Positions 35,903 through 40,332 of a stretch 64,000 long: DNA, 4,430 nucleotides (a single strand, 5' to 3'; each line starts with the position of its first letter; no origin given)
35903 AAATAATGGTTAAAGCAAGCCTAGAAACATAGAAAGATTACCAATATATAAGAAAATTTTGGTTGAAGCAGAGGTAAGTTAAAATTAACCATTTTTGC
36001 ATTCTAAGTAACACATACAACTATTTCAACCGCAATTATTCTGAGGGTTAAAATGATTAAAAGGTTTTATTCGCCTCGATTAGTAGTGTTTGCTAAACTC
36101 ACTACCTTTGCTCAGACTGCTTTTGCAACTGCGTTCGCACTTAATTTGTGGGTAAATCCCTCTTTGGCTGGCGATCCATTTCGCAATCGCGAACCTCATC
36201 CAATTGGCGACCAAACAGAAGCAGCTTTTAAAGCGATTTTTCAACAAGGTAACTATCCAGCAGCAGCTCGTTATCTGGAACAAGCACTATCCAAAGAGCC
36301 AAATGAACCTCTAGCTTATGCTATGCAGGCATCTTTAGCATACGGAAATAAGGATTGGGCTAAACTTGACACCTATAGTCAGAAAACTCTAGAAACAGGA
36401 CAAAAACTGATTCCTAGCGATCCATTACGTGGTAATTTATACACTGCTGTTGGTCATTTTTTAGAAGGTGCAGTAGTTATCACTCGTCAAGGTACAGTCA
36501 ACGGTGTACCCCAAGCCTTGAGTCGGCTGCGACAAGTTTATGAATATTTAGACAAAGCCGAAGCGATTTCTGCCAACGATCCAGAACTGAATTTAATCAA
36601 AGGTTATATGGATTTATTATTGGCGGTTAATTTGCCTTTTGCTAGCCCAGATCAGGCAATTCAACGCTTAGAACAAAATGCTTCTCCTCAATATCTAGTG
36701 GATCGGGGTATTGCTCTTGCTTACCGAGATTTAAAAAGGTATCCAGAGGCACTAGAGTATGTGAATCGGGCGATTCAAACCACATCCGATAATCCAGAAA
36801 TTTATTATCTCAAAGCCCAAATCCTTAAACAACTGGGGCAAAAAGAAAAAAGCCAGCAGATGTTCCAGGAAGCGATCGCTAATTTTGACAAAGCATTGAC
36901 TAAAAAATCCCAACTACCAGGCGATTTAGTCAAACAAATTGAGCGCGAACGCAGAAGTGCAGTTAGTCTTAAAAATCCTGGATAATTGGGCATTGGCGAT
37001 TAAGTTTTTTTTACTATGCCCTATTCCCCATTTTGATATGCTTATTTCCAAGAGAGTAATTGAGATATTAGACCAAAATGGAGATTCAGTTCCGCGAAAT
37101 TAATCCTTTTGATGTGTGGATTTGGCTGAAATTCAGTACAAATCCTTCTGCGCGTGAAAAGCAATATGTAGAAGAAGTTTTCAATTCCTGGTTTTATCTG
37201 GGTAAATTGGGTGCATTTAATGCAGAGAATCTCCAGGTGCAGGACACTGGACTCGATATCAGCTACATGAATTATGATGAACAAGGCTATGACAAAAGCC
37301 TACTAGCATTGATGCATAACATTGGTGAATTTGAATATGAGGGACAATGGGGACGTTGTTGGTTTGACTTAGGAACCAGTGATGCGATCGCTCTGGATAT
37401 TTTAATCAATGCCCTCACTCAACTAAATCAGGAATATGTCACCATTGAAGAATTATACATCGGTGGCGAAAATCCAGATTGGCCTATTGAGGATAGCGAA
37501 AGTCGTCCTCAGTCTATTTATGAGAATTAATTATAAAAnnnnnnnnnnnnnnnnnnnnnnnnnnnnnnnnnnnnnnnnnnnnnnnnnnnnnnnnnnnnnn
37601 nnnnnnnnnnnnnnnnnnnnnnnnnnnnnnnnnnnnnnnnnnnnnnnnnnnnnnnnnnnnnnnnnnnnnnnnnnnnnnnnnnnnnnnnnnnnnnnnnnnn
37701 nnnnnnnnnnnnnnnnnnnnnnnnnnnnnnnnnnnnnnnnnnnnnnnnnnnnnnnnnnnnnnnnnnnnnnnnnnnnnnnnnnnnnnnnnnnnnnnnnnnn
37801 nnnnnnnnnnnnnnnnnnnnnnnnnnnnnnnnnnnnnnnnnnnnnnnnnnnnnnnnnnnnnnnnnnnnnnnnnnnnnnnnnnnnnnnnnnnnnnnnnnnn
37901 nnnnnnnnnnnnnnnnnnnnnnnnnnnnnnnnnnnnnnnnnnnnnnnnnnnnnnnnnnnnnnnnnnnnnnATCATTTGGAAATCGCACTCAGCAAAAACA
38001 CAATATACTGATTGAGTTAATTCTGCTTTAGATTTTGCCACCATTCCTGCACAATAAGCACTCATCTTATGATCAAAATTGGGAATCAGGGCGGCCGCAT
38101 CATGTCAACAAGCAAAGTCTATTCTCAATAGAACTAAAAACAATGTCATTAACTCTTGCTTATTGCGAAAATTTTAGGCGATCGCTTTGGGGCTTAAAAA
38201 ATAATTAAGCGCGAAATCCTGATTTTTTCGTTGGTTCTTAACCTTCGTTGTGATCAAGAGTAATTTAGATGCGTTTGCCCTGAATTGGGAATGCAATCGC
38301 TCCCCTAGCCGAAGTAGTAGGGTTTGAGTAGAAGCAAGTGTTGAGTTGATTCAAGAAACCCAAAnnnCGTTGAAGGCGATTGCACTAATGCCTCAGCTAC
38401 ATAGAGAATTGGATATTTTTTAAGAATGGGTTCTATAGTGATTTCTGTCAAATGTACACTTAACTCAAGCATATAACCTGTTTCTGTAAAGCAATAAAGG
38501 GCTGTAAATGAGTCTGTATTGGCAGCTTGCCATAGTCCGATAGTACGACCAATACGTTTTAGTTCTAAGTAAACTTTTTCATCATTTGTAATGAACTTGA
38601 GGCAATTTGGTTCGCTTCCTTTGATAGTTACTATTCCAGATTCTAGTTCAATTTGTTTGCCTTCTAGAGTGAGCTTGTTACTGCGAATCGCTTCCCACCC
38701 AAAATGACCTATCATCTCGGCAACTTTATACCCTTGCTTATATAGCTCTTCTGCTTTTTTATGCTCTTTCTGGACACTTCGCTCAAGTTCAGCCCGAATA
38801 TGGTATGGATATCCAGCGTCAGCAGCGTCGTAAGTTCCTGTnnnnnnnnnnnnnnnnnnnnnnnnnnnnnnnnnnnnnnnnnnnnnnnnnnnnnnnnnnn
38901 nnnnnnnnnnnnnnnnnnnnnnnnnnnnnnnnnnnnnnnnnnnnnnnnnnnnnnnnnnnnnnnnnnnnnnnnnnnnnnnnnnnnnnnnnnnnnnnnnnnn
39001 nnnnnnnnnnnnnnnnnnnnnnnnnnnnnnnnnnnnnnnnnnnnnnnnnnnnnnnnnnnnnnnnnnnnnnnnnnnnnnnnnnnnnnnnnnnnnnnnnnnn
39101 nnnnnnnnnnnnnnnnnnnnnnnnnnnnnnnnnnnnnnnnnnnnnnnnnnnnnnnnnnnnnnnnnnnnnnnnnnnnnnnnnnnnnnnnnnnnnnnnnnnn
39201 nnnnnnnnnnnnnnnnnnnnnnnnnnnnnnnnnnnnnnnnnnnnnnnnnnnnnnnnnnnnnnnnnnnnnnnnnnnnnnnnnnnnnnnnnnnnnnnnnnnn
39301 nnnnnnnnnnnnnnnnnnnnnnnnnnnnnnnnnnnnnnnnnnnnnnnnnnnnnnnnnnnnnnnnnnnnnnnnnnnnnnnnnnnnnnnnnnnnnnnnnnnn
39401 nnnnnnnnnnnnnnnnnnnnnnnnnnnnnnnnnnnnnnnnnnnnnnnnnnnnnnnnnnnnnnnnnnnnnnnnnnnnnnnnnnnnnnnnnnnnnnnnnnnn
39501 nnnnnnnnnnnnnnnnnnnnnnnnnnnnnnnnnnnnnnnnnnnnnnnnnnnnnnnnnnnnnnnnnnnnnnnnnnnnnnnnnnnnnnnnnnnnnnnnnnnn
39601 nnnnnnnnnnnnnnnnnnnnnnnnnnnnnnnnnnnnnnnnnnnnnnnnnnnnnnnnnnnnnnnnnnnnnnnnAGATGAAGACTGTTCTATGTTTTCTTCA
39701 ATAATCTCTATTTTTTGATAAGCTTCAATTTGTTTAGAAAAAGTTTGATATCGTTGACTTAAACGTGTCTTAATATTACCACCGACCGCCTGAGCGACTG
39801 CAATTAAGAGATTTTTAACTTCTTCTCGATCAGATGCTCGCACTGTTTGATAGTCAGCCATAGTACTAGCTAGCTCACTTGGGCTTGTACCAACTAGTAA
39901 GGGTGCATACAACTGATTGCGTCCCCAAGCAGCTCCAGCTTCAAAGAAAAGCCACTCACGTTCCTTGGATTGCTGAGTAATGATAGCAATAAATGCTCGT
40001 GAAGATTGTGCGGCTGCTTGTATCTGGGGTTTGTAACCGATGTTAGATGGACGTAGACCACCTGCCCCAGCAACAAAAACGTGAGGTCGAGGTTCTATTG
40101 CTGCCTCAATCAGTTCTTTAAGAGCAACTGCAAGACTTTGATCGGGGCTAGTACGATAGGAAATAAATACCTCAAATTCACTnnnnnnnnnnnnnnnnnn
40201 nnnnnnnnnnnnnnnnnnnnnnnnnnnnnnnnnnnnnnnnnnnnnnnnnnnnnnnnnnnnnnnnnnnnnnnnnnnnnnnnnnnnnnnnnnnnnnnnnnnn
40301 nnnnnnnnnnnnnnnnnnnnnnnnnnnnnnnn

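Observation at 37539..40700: TIR-domain protein with helical repeats and an unknown C-terminal domain, flanked by a NUDIX hydrolase and a dead hicA: candidate NAD-linked defence gene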

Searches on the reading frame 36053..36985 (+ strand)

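Call 3: search_protein_families(library=pfam, proteins=[window:36053-36985:+], max_evalue=1)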
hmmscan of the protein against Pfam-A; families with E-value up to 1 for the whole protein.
window:36053-36985:+ (310 aa): 41 families (the best 25 are shown)
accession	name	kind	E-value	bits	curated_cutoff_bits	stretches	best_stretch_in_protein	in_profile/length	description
PF13428.12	TPR_14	-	1.3e-11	44.4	23.5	2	220-257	7-44/44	Tetratricopeptide repeat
PF07719.23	TPR_2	-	3.6e-11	42.7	27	3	220-243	7-30/34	Tetratricopeptide repeat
PF00515.34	TPR_1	-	1.1e-10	41.2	27.8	4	220-242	7-29/34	Tetratricopeptide repeat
PF13432.12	TPR_16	-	3.8e-10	40.4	32.7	2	63-103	8-48/65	Tetratricopeptide repeat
PF14559.12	TPR_19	-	3.9e-10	40.4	25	2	227-278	4-55/68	Tetratricopeptide repeat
PF13424.12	TPR_12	-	5.2e-10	39.8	30.1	1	218-282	7-72/77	Tetratricopeptide repeat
PF13414.12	TPR_11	-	5.6e-10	39.2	26.8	2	222-262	2-42/42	TPR repeat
PF13371.12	TPR_9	-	9.6e-10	38.8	35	2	224-277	5-58/73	Tetratricopeptide repeat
PF13181.12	TPR_8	-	4.1e-09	36.3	25.7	2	249-275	2-28/34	Tetratricopeptide repeat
PF12569.14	NatA_aux_su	-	1.7e-08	34.3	33.3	1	67-274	53-252/515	N-terminal acetyltransferase A, auxiliary subunit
PF13431.12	TPR_17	-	3.1e-08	33.7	24.4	1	238-269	3-34/34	Tetratricopeptide repeat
PF13374.12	TPR_10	-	4.5e-07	30.1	27.5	2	220-243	8-31/42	Tetratricopeptide repeat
PF25062.1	ARM_TT21_N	-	1.4e-06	28.6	40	2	221-277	107-165/222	Tetratricopeptide repeat protein 21 N-terminal ARM repeat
PF13176.12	TPR_7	-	2.5e-05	24.4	27.9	1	64-86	11-35/36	Tetratricopeptide repeat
PF12895.13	ANAPC3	-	8.9e-05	23.1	27.2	1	214-271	27-79/82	Anaphase-promoting complex, cyclosome, subunit 3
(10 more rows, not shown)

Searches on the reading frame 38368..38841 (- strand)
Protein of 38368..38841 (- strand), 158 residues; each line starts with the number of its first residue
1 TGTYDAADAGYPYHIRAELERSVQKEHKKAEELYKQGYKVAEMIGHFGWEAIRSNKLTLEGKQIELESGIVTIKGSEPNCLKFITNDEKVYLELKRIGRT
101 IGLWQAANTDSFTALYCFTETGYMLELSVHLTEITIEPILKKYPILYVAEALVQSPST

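Call 38: predict_structure(alignment_id=A3)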
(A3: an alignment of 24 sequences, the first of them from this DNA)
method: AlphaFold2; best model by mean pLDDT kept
length: 158 residues; sequences in the alignment: 24
mean_pLDDT: 85.2   pTM: 0.72
mean pLDDT of the five models: 85.2, 84.9, 84.8, 82.7, 81.4
residues with pLDDT >= 90: 79; 70-90: 57; 50-70: 22; < 50: 0
segments of 3 or more residues with pLDDT < 50: none
pLDDT, mean of each block of 10 residues (from residue 1): 67 83 94 90 94 79 91 90 92 89 82 88 92 84 83 58
secondary structure, 60 per line:
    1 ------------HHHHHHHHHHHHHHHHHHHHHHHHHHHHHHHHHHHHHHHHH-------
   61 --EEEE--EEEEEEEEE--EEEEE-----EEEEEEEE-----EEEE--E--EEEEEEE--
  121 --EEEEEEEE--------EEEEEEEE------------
elements in order: H13-53 E63-66 E69-77 E80-84 E90-97 E103-106 E112-118 E123-130 E139-146

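Call 42: fold_search(model_id=the predicted structure, library=pdb)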
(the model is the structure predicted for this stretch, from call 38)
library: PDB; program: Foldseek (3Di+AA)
matches with E <= 10: 947; with E <= 0.001: 0
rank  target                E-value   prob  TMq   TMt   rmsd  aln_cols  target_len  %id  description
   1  9hag                  4.8e-02  0.91  0.30  0.37   6.2       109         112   16  De novo designed beta barrel fold BBF-14 (released 2024-12-18)
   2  8ah9                  9.1e-02  0.51  0.19  0.25  13.8       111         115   13  De novo retro-aldolase RAbetaB-16.1 (released 2023-08-16)
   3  6rrr_B                1.4e-01  0.90  0.34  0.14   5.2       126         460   11  Crystal structure of the tyrosinase PvdP from Pseudomonas aeruginosa (released 2020-04-15)
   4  8gnn_C                1.7e-01  0.44  0.24  0.16  14.0       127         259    6  Crystal structure of the human RAD9-RAD1-HUS1-RAD17 complex (released 2023-03-08)
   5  8ass_A                2.0e-01  0.63  0.29  0.36   7.3       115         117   13  The Crystal structure of F46Y mutant of the agroavidin-biotin complex (released 2023-04-12)
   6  8fky_SP               2.2e-01  0.51  0.20  0.10   9.0        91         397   13  Human nucleolar pre-60S ribosomal subunit (State F) (released 2023-07-12)
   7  9lx4_A                2.4e-01  0.72  0.24  0.22  10.1        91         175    9  Crystal structure of the de novo designed protein ZZ4 (released 2025-06-04)
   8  9mhh_A                2.6e-01  0.12  0.19  0.05  15.7       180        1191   15  PI3KC3-C1 in complex with RAB1A. VPS34 kinase domain active conformation (released 2025-02-12)
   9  6rrq_B                2.8e-01  0.72  0.34  0.15   4.8       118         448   12  Crystal structure of tyrosinase PvdP from Pseudomonas aeruginosa bound to copper (released 2020-04-15)
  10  1zxu                  2.8e-01  0.30  0.24  0.24  10.8       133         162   10  X-ray structure of protein from arabidopsis thaliana AT5G01750 (released 2005-06-21)
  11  4inn_A                2.9e-01  0.80  0.35  0.38   6.7       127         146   12  Protein HP1028 from the human pathogen Helicobacter pylori belongs to the lipocalin family (released 2013-07-31)
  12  2b4e                  3.1e-01  0.57  0.23  0.10  10.8        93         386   13  Crystal Structure of Murine Coronin-1: monoclinic form (released 2005-12-06)
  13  6o09_D                3.1e-01  0.41  0.25  0.16  13.5       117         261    9  Structure of AtPCNA in complex with the PIP motif of ATXR6 (released 2019-03-27)
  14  4agt_A                3.1e-01  0.14  0.16  0.09  13.5       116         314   11  Crystal Structure of Fucose binding lectin from Aspergillus Fumigatus (AFL) in complex with Fuc1-6GlcNAc. (released 2013-02-13)
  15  9n74_LS               3.3e-01  0.33  0.23  0.09  13.4       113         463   17  SSU processome maturation and disassembly, State H (released 2025-10-29)
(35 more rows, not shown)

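Call 54: fold_search(model_id=the predicted structure, library=viral)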
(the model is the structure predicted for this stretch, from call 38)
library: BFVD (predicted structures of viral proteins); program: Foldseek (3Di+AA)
matches with E <= 10: 973; with E <= 0.001: 0
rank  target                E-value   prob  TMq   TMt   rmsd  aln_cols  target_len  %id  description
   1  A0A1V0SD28            1.7e-02  1.00  0.38  0.28   5.3       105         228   11  Uncharacterized protein [Indivirus ILV1]
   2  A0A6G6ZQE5            4.0e-02  0.99  0.37  0.43   6.2       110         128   14  (no name in the UniProt tables at hand)
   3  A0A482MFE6            4.2e-02  0.87  0.24  0.18  17.8       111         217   11  (no name in the UniProt tables at hand)
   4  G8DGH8                6.1e-02  0.63  0.22  0.05  13.8       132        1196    8  (no name in the UniProt tables at hand)
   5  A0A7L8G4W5            7.5e-02  0.77  0.28  0.30  16.0       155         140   12  (no name in the UniProt tables at hand)
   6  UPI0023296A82         8.9e-02  0.77  0.23  0.36   9.5        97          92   15  (no name look-up for this kind of identifier)
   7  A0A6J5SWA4            1.0e-01  0.33  0.19  0.20  15.2       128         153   15  Uncharacterized protein [uncultured Caudovirales phage]
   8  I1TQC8                1.1e-01  0.41  0.23  0.19  15.0       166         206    9  (no name in the UniProt tables at hand)
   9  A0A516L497            1.3e-01  0.30  0.23  0.12  21.0       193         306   11  (no name in the UniProt tables at hand)
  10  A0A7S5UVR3            1.3e-01  0.14  0.17  0.11  24.8       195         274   11  (no name in the UniProt tables at hand)
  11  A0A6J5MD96            1.4e-01  0.91  0.35  0.47   5.8       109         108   10  Uncharacterized protein [uncultured Caudovirales phage]
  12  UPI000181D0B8         1.7e-01  0.20  0.19  0.12  13.0       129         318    9  (no name look-up for this kind of identifier)
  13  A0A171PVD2            1.8e-01  0.92  0.36  0.47   6.3       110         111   13  MoaF-like domain-containing protein [Heliothis virescens ascovirus 3f]
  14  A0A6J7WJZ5            1.9e-01  0.35  0.22  0.29  14.4       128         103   12  Uncharacterized protein [uncultured Caudovirales phage]
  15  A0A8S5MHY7            2.0e-01  0.14  0.16  0.15  15.5       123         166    6  Uncharacterized protein [Siphoviridae sp. ctvyM23]
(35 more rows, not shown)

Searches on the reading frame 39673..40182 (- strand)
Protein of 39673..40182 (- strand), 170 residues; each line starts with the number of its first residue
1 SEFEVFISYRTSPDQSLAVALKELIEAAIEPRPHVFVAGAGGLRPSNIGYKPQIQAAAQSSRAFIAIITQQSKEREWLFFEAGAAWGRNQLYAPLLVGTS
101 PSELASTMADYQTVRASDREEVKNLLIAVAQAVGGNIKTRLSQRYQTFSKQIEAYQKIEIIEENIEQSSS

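Call 25: search_solved_structures(query=window:39673-40182:-, max_evalue=10, show_alignments=4)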
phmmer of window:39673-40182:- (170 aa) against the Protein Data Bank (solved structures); distinct sequences matched with E-value up to 10: 0.

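Call 29: search_solved_structures(query=A2, max_evalue=10, show_alignments=5)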
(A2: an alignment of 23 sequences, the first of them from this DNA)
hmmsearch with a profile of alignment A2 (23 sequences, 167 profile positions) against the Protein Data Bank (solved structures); distinct sequences matched with E-value up to 10: 9.
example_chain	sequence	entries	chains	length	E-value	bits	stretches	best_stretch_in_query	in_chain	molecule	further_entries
8wcf_A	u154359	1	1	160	0.0021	20.9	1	3-93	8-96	Molecular chaperone Tir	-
8p2m_A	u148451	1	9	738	0.018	18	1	2-75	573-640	NAD(+) hydrolase tir-1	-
3mlg_A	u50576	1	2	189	0.035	17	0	111-161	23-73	2X chimera of Helicobacter pylori protein HP0242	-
21gi_A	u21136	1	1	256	0.074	15.9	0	111-161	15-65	A designed protein Three-twist Knot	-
8p2l_A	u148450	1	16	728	0.085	15.7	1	3-75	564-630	NAD(+) hydrolase SARM1,NAD(+) hydrolase tir-1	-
6wt6_A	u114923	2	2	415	0.35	13.7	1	5-106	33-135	Metazoan TIR-STING fusion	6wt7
8qyk_A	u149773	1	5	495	1.3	11.9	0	108-153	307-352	Anti-phage defense ZorAB system ZorA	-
3mli_A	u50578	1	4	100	1.4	11.7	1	111-162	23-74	Putative uncharacterized protein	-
8snb_8Q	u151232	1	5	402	2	11.2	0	102-128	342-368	Tektin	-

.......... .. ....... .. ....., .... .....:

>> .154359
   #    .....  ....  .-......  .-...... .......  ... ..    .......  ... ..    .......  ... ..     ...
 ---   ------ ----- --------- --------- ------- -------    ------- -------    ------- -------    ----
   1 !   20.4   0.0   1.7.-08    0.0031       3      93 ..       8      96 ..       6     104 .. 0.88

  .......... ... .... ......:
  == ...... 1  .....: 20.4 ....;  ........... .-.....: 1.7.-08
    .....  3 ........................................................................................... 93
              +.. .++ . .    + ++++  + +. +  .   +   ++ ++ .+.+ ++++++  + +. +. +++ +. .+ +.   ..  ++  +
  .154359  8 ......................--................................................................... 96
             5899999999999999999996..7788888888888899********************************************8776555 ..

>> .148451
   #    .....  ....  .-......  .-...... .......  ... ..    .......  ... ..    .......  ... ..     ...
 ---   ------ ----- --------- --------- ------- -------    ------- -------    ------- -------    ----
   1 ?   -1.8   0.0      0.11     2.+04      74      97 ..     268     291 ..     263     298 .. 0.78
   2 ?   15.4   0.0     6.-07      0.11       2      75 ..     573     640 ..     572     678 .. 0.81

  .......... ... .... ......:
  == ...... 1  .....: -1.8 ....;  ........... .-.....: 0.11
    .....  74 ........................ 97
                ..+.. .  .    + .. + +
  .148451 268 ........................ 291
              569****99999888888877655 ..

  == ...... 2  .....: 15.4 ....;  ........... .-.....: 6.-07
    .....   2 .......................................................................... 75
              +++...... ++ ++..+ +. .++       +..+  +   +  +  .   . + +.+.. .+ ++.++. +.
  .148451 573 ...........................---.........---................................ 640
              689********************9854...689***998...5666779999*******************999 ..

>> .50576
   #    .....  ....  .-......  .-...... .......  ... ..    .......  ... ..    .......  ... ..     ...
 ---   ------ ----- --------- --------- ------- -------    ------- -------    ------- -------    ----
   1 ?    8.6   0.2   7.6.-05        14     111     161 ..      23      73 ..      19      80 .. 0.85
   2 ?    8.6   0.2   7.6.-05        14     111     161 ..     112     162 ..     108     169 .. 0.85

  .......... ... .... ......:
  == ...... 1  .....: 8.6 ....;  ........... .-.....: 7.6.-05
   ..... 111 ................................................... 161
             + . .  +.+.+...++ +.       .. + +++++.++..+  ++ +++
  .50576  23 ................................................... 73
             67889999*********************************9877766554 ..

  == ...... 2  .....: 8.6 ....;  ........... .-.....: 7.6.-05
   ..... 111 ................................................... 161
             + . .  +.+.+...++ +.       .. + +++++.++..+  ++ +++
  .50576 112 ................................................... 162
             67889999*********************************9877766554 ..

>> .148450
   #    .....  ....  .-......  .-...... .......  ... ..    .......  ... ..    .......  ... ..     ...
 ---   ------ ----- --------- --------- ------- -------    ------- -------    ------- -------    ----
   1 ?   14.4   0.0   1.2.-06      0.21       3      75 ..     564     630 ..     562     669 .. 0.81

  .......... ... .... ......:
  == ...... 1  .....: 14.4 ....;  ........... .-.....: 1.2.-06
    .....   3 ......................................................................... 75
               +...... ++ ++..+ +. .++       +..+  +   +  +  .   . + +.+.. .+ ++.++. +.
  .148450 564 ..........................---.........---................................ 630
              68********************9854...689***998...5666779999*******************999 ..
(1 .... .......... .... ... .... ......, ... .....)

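Call 50: search_protein_families(library=pfam, alignment_id=A2, max_evalue=0.01)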
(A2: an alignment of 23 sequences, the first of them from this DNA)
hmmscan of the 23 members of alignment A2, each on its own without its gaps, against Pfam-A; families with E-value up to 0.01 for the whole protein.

A. member 1, seq(170 aa): 1 family
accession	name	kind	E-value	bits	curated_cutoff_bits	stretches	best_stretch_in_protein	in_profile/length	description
PF13676.11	TIR_2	-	1.2e-06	29.4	28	1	5-121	1-117/122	TIR domain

B. families by the number of members that match (of 23 scanned): 2 families
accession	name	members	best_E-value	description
PF13676.11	TIR_2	23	3e-09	TIR domain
PF08937.16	ThsB_TIR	3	0.00064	Thoeris protein ThsB, TIR-like domain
